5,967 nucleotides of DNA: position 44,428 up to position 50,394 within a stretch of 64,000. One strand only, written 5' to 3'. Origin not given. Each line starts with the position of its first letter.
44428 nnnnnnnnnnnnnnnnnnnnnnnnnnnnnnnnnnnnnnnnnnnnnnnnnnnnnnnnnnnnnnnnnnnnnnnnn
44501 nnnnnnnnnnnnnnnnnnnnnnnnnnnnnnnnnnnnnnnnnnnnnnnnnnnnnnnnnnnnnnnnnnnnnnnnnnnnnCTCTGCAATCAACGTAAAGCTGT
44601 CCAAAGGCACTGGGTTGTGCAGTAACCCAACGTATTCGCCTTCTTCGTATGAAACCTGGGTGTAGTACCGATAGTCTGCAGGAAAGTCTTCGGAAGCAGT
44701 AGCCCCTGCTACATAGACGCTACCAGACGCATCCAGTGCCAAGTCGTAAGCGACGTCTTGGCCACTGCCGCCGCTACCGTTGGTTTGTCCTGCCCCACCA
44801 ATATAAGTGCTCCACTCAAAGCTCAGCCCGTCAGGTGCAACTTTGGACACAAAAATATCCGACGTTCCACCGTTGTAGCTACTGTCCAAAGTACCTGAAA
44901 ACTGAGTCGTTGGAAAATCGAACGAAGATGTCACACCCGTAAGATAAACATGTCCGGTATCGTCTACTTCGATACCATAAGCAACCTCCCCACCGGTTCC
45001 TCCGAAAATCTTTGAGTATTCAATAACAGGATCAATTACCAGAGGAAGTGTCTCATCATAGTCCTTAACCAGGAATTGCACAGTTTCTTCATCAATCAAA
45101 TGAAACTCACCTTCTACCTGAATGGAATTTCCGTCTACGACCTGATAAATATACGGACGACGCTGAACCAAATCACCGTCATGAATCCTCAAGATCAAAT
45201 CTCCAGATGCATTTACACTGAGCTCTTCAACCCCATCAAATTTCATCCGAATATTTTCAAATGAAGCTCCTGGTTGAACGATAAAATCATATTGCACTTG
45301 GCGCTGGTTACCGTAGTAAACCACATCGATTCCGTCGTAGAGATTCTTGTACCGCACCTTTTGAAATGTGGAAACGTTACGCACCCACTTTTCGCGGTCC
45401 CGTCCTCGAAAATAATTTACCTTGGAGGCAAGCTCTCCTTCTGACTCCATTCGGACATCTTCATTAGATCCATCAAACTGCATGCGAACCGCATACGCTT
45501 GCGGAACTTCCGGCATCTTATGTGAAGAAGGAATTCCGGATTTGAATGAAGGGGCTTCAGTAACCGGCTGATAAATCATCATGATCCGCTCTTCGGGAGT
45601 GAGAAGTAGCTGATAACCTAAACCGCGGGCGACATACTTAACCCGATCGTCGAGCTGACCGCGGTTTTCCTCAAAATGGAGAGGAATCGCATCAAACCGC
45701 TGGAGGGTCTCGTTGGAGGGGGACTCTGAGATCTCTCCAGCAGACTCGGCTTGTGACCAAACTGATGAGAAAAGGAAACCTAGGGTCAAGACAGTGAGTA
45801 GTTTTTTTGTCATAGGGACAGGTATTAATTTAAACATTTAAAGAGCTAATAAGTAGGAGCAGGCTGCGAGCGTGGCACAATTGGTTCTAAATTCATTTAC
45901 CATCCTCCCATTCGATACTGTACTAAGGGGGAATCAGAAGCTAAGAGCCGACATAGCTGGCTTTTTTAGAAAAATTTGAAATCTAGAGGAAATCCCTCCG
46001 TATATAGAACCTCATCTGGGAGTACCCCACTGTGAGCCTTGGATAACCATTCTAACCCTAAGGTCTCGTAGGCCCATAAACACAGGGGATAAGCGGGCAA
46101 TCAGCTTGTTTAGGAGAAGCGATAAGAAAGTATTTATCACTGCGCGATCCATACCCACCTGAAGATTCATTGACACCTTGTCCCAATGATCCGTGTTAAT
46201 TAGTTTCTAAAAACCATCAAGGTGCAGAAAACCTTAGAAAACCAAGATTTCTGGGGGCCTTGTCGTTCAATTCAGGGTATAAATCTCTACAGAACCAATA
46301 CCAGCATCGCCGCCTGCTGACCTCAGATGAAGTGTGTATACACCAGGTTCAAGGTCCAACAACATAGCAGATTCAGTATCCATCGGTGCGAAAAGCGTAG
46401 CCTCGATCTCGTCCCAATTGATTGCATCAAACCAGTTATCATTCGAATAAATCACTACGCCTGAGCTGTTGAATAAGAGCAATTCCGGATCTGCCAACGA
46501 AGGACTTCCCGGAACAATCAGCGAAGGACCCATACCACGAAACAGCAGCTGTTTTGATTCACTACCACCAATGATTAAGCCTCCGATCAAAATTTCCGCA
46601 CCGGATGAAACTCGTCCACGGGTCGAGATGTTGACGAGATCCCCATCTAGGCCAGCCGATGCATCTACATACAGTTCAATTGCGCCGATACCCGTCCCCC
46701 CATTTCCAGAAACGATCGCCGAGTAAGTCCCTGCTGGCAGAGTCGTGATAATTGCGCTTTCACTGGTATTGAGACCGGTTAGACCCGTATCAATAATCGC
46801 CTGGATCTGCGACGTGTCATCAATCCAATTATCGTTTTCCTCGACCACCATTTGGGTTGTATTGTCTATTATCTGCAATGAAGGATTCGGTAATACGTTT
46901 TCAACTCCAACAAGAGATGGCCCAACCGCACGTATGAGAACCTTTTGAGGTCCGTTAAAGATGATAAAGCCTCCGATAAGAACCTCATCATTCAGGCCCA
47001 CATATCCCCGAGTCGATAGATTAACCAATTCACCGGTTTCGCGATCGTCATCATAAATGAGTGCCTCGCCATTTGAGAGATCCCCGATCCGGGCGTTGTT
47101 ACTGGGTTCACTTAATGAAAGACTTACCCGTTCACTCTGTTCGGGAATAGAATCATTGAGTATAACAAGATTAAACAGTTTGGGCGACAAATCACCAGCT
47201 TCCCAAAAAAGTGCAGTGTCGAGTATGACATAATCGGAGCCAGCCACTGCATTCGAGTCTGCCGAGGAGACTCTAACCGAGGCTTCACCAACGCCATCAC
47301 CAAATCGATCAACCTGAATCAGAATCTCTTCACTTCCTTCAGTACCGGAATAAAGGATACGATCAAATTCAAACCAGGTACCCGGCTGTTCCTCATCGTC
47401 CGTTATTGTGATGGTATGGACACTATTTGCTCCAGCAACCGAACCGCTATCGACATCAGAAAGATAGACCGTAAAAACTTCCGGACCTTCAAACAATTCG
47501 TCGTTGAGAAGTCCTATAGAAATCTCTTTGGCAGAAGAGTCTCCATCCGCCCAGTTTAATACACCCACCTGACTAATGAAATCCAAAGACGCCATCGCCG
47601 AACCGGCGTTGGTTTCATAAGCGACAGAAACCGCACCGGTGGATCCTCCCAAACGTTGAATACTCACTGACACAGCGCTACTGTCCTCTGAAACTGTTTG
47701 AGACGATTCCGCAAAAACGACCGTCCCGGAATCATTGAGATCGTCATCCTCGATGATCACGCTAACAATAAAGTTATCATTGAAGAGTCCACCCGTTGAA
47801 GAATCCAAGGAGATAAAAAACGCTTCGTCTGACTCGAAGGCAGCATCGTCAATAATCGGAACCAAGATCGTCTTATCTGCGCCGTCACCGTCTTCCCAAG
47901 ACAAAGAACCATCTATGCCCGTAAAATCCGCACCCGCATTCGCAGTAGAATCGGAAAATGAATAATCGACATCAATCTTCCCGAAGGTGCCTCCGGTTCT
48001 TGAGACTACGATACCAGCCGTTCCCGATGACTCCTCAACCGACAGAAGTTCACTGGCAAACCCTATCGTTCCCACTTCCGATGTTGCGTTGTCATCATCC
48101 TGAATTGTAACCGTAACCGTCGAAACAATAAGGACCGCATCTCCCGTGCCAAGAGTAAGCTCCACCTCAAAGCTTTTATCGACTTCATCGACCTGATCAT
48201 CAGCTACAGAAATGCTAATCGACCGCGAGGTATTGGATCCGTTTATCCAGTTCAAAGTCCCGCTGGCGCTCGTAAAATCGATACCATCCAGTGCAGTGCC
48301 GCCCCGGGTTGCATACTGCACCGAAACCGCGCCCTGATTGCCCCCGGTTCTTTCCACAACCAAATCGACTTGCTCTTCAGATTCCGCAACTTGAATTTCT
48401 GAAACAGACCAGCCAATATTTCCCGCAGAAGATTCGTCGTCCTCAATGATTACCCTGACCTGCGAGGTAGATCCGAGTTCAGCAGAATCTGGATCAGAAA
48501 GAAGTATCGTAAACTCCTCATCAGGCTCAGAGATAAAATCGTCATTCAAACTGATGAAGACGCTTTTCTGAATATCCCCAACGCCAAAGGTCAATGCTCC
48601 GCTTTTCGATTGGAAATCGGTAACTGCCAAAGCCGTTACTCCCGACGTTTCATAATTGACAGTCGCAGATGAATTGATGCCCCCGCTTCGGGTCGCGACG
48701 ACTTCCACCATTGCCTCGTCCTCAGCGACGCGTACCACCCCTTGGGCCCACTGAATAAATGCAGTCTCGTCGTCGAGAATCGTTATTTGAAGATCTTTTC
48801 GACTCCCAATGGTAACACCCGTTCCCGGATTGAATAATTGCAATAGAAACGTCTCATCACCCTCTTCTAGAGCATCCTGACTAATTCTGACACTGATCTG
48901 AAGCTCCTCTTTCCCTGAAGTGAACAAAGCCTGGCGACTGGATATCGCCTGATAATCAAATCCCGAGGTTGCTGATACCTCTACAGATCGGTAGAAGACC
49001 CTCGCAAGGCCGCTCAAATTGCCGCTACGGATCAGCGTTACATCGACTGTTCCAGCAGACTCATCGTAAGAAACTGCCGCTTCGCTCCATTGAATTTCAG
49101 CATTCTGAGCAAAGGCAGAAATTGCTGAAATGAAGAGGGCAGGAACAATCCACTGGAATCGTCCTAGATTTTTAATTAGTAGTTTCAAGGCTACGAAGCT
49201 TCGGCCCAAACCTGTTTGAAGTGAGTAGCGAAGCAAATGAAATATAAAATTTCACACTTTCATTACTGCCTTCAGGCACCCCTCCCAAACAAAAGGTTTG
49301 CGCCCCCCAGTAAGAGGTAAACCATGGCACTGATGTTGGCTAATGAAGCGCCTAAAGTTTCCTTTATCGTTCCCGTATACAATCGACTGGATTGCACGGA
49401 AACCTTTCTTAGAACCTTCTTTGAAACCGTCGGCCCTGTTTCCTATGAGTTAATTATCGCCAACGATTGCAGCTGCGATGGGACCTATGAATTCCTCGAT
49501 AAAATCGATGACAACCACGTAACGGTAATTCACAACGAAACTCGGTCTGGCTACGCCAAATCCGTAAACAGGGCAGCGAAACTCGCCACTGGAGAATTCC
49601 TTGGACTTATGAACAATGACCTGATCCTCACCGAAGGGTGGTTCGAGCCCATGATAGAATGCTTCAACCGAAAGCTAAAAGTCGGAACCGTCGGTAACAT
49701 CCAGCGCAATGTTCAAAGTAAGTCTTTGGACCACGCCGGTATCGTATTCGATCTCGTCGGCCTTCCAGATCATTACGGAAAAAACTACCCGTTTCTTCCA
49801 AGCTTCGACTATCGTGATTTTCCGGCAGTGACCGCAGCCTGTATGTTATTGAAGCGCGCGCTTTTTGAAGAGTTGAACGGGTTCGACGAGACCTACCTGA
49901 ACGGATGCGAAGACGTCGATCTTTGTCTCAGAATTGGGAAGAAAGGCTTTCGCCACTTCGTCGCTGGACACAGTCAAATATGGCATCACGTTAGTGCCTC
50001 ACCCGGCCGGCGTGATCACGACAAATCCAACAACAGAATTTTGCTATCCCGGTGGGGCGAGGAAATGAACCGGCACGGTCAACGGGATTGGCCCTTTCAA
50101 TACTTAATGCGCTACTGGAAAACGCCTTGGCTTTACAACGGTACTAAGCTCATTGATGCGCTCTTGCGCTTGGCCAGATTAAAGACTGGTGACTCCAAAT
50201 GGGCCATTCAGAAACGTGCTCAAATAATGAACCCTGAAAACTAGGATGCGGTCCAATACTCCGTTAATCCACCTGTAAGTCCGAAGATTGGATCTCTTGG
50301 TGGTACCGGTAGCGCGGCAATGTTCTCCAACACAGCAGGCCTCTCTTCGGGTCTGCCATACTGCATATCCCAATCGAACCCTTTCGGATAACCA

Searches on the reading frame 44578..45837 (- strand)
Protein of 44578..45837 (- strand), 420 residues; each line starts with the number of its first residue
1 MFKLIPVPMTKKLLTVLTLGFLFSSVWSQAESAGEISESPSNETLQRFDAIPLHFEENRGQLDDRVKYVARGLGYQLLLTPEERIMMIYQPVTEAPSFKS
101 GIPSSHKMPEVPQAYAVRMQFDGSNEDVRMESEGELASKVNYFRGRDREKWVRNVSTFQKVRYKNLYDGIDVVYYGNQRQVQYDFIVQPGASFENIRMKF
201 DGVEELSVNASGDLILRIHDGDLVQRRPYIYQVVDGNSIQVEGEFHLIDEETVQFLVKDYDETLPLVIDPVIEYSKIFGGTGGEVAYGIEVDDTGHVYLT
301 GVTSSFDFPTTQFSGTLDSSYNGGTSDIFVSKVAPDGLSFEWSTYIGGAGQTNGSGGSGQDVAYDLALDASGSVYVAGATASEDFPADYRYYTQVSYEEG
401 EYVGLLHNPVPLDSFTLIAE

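Call 57: find_homologous_proteins(query=window:44578-45837:-, max_evalue=1e-10)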
Query window:44578-45837:- (420 aa): 951 proteins with E <= 1e-10 among 5979 candidates; the best 120 are listed.
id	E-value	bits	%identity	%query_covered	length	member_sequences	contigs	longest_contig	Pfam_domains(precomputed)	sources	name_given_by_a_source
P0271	4.9e-208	709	76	98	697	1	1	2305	PF25778.2,PF06739.18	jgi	jgi:hypothetical protein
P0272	4.7e-183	627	77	82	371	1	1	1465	PF25778.2,PF06739.18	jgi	jgi:hypothetical protein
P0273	1.2e-149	517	81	67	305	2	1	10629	PF25778.2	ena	-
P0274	1.0e-114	402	39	80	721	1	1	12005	PF17164.11,PF25778.2,PF06739.18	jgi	-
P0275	1.1e-114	402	37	85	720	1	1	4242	PF25778.2,PF06739.18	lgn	-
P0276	2.8e-108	381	36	82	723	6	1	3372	PF25778.2,PF06739.18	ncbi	-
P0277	2.5e-106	374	40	87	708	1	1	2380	PF25778.2,PF06739.18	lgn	-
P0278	4.4e-106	373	40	88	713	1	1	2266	PF25778.2,PF01436.28,PF06739.18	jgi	jgi:hypothetical protein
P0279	7.1e-106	373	37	87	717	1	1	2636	PF25778.2,PF06739.18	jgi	jgi:hypothetical protein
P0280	6.6e-104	366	42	81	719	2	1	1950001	PF25778.2,PF06739.18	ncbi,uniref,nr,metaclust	ncbi:DUF7948 domain-containing protein [Fischerella sp. PCC 9605]|uniref:DUF7948 domain-containing p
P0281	1.5e-102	362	42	82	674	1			PF25778.2,PF06739.18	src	-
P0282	2.2e-102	361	41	80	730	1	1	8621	PF19122.6,PF25778.2,PF06739.18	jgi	jgi:hypothetical protein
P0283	3.9e-102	360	37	80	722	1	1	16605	PF25778.2,PF06739.18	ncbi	ncbi:MAG: DUF7948 domain-containing protein [Desulfobaccales bacterium]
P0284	1.3e-101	359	41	82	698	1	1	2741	PF25778.2,PF06739.18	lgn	-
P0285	1.2e-100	355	40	85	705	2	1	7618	PF25778.2,PF06739.18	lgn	-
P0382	8.8e-83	297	35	83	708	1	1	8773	PF25778.2,PF18203.7,PF06739.18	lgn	-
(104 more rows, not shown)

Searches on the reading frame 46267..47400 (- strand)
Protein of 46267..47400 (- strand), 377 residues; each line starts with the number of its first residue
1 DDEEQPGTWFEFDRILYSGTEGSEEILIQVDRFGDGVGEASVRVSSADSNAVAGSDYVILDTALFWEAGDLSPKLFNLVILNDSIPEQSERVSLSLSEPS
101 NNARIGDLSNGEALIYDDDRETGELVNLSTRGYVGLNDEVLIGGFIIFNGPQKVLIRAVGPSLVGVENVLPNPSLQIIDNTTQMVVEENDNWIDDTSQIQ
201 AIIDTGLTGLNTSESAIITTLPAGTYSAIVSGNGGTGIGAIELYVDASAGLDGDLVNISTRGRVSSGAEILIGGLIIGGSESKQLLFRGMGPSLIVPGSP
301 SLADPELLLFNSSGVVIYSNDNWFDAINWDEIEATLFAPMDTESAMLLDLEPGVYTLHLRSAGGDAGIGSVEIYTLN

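Call 6: search_protein_families(library=pfam, proteins=[window:46267-47400:-], max_evalue=1)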
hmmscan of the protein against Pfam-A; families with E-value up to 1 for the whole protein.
window:46267-47400:- (377 aa): 1 family
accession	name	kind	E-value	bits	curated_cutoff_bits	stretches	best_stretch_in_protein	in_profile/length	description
PF03160.20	Calx-beta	-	6.8e-10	39.5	27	1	8-119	6-119/119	Calx-beta domain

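Call 7: search_protein_families(library=ncbifam, proteins=[window:46267-47400:-], max_evalue=1)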
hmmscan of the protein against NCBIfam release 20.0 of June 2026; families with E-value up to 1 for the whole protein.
window:46267-47400:- (377 aa): 4 families
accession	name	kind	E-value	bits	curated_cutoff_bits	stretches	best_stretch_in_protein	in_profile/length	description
NF038127.1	FDP_fam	subfamily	2e-05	25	29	1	304-360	51-106/150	DVUA0089 family protein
TIGR00845.1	caca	equivalog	0.00044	18.1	679.85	1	8-105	395-492/921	sodium/calcium exchanger 1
NF045619.1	adhes_GNV_Cterm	subfamily_domain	0.0007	18.9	180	1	182-248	31-97/458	BapA/Bap/LapF family large adhesin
TIGR04183.1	Por_Secre_tail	domain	0.14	12.1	23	0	344-364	43-63/72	T9SS type A sorting domain-containing protein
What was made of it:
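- On T9SS C-terminal sorting domain (TIGR04183): 12.1 bits, E=0.14, for the Calx-beta tail only (call 7).
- Checked: The T9SS sorting-domain model TIGR04183 scores 12.1 bits against a cutoff of 23 (call 7).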

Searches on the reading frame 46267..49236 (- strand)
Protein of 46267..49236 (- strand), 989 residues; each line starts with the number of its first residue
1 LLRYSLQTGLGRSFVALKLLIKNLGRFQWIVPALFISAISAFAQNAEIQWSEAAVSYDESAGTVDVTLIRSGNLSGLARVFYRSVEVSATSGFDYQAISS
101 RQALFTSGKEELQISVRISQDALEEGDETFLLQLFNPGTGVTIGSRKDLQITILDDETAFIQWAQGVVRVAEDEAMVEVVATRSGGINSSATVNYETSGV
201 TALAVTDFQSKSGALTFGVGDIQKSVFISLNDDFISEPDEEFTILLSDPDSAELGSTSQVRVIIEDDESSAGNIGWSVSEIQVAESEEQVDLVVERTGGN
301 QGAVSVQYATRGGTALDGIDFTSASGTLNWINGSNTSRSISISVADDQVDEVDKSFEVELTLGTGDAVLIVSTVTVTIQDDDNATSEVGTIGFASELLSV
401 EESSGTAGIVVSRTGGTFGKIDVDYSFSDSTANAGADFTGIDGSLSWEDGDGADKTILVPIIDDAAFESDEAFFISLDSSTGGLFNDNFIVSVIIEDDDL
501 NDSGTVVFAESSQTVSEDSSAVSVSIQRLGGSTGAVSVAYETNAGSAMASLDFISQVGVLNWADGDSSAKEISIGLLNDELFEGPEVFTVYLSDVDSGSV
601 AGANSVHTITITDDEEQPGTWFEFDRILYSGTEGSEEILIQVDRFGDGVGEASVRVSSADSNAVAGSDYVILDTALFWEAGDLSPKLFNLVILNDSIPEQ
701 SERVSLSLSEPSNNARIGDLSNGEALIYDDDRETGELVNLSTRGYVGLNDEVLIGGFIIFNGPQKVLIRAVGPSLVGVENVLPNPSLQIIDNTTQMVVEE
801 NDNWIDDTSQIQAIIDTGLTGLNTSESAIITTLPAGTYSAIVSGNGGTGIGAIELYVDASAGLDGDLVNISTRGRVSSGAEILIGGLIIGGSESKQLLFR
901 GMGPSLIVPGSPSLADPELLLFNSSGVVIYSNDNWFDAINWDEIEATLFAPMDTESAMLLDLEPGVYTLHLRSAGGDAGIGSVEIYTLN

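Call 12: search_protein_families(library=pfam, proteins=[window:46267-49236:-], max_evalue=0.01)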
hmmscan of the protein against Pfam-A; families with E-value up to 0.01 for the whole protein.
window:46267-49236:- (989 aa): 1 family
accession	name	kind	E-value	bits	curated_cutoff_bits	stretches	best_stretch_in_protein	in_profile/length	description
PF03160.20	Calx-beta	-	5.2e-96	317.3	27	6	388-484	5-101/119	Calx-beta domain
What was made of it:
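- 46267..49236 (-): Gene for the 989-aa secreted protein with six Calx-beta domains and the twin module. Pfam Calx-beta E=5.2e-96, 6 stretches (call 12).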

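Call 29: search_protein_families(library=ncbifam, proteins=[window:46267-49236:-], max_evalue=0.01)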
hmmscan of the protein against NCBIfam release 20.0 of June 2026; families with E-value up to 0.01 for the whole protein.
window:46267-49236:- (989 aa): 2 families
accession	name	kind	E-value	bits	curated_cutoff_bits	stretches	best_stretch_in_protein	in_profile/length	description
TIGR00845.1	caca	equivalog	9.8e-63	212.2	679.85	4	155-361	391-611/921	sodium/calcium exchanger 1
NF038115.1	SVAGG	subfamily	0.00059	19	150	0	276-385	268-380/407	SVAGG family GlyGly-CTERM protein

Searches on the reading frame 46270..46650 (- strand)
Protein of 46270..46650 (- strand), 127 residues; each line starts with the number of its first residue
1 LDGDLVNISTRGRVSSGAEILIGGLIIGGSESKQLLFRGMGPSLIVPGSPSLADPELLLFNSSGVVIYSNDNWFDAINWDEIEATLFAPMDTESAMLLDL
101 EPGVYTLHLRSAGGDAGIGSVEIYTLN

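Call 53: predict_structure(alignment_id=A5)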
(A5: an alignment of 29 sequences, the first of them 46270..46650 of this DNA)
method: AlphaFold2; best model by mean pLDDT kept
length: 127 residues; sequences in the alignment: 29
mean_pLDDT: 91.6   pTM: 0.85
mean pLDDT of the five models: 91.6, 91.1, 90.6, 90.3, 88.2
residues with pLDDT >= 90: 100; 70-90: 21; 50-70: 5; < 50: 1
segments of 3 or more residues with pLDDT < 50: none
pLDDT, mean of each block of 10 residues (from residue 1): 70 89 93 95 90 96 97 92 92 94 96 94 92
secondary structure, 60 per line:
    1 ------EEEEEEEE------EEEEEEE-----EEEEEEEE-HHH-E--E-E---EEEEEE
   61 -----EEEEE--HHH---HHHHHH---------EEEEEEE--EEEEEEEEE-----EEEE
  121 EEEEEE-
elements in order: E7-14 E21-27 E33-40 E55-60 E66-70 H79-84 E94-100 E103-111 E117-126
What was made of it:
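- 46270..46644 (-): Calx-beta protein, twin module copy B (aa 865-989). This is the copy modelled alone with AlphaFold2. Model pLDDT 91.6, eight-stranded beta-sandwich (call 53).
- On Pfam PF04151 PPC: The model pLDDT is 91.6 (call 53).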

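Call 56: fold_search(model_id=the predicted structure, library=pdb)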
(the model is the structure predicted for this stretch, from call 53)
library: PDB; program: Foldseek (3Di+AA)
matches with E <= 10: 1641; with E <= 0.001: 22
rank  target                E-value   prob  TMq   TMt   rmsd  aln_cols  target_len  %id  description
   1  9ues_B                2.3e-05  1.00  0.55  0.19   4.7       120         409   12  Crystal structure of an inactive TKSP mutant in complex with the TKS propeptide (released 2026-02-18)
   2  3afg_B                3.0e-05  1.00  0.62  0.17   3.5       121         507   12  Crystal structure of ProN-Tk-SP from Thermococcus kodakaraensis (released 2010-08-04)
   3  5sv5                  6.4e-05  1.00  0.59  0.69   3.2       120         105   10  1.0 Angstrom Crystal Structure of pre-Peptidase C-terminal Domain of Collagenase from Bacillus anthracis. (released 2016-08-17)
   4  3afg_A                1.0e-04  1.00  0.62  0.17   3.5       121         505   12  Crystal structure of ProN-Tk-SP from Thermococcus kodakaraensis (released 2010-08-04)
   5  9i0y_0                1.5e-04  1.00  0.41  0.44   6.3       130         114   12  Recombinant Ena2A fibers (released 2025-03-12)
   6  9i0y_a                1.6e-04  1.00  0.41  0.44   6.0       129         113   12  Recombinant Ena2A fibers (released 2025-03-12)
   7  7rrm_A                1.7e-04  1.00  0.51  0.62   4.9       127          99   12  Structure of the human TMED1 (p24gamma1) Golgi dynamics Domain (released 2021-10-20)
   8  8u5d_B                2.6e-04  1.00  0.50  0.50   4.5       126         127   10  Crystal Structure of C-terminal domain of Clostridium perfringens Enterotoxin in Space Group P 41 21 2 (released 2023-12-20)
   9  1wmd                  2.8e-04  1.00  0.44  0.16   7.4       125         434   12  Crystal Structure of alkaline serine protease KP-43 from Bacillus sp. KSM-KP43 (1.30 angstrom, 100 K) (released 2004-09-14)
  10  3jqw_C                3.5e-04  1.00  0.56  0.58   3.8       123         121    9  Crystal structure of Clostridium histolyticum colH collagenase collagen-binding domain 3 at 2 Angstrom resolution in p (released 2010-09-29)
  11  2quo                  3.7e-04  1.00  0.50  0.51   4.6       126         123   11  Crystal Structure of C terminal fragment of Clostridium perfringens enterotoxin (released 2007-10-30)
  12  5fax_A                4.2e-04  1.00  0.51  0.17   7.0       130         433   12  Structure of subtilase SubHal from Bacillus halmapalus (released 2016-05-18)
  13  1nqj_A                4.4e-04  1.00  0.54  0.69   3.6       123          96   11  CRYSTAL STRUCTURE OF CLOSTRIDIUM HISTOLYTICUM COLG COLLAGENASE COLLAGEN-BINDING DOMAIN 3B AT 1.0 ANGSTROM RESOLUTION I (released 2003-04-15)
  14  3df0_A                4.4e-04  1.00  0.62  0.13   4.5       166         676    8  Calcium-dependent complex between m-calpain and calpastatin (released 2008-11-11)
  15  6ov2_B                4.4e-04  1.00  0.53  0.53   4.1       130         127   10  Crystal structure of human claudin-9 in complex with Clostridium perfringens entertoxin C-terminal domain in closed fo (released 2019-09-04)
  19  1nqj_B                6.7e-04  1.00  0.54  0.59   4.1       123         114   11  CRYSTAL STRUCTURE OF CLOSTRIDIUM HISTOLYTICUM COLG COLLAGENASE COLLAGEN-BINDING DOMAIN 3B AT 1.0 ANGSTROM RESOLUTION I (released 2003-04-15)
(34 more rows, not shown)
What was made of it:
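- On Pfam PF04151 PPC: Foldseek: 5sv5 E=6.4e-5, TM 0.69; 1nqj TM 0.69; 3afg E=3e-5 (call 56).
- Closest known: Tandem collagen-binding domains s3a-s3b of Hathewaya. Same: The single domains match at TM 0.51-0.69 (call 56).
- Closest known: Pfam PF04151 PPC. Same: The solved PPC of B. anthracis collagenase (5sv5) is among the best structural matches (E=6e-5, TM 0.69, call 56).
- The claudin-binding C-terminal domain of C. perfringens enterotoxin (call 56). The top structural match is the Tk-SP C-terminal beta-jelly-roll (3afg/9ues, E about 2e-5, call 56).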

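Call 67: search_solved_structures(query=A5, max_evalue=10, show_alignments=1)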
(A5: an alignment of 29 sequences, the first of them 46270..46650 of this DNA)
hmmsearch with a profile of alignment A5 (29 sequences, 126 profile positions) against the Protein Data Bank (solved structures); distinct sequences matched with E-value up to 10: 2.
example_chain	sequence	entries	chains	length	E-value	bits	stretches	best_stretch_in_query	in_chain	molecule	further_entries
3h25_A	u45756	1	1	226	1.4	12.2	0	22-95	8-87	Replication protein B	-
4f61_I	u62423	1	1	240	4.9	10.5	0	64-99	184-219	Stathmin-like domain R4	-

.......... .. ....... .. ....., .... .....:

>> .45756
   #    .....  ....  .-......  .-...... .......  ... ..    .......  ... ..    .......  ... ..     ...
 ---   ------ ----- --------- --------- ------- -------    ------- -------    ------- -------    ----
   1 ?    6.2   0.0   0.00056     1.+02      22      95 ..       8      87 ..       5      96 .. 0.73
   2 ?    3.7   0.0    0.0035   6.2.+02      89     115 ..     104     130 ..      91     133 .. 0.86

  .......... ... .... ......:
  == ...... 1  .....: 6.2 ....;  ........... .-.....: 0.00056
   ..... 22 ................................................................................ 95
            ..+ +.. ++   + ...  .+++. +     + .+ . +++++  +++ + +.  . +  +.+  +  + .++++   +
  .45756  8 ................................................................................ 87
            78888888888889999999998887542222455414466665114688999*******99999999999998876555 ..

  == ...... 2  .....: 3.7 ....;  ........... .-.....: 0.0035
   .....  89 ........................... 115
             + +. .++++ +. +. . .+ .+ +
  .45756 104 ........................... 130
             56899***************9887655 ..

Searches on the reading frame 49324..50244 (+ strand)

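Call 12: search_protein_families(library=pfam, proteins=[window:49324-50244:+], max_evalue=0.01)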
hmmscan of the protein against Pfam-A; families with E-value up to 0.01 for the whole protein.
window:49324-50244:+ (306 aa): 6 families
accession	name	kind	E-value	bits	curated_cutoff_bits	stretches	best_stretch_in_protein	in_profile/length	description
PF00535.33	Glycos_transf_2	-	2.3e-24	86.7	23.3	1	13-184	1-167/168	Glycosyl transferase family 2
PF13641.12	Glyco_tranf_2_3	-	1.8e-13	51.5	27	1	10-225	1-215/230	Glycosyltransferase like family 2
PF10111.15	Glyco_tranf_2_2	-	4.5e-08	33.4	27.3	1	39-113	28-105/276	Glycosyltransferase like family 2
PF02709.20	Glyco_transf_7C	-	0.00025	21.1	23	1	172-213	22-64/78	N-terminal domain of galactosyltransferase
PF13712.12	Glyco_tranf_2_5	-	0.00069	19.8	27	1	66-226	30-193/210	Glycosyltransferase like family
PF13632.12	Glyco_trans_2_3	-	0.0068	16.7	27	0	171-269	74-164/198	Glycosyl transferase family group 2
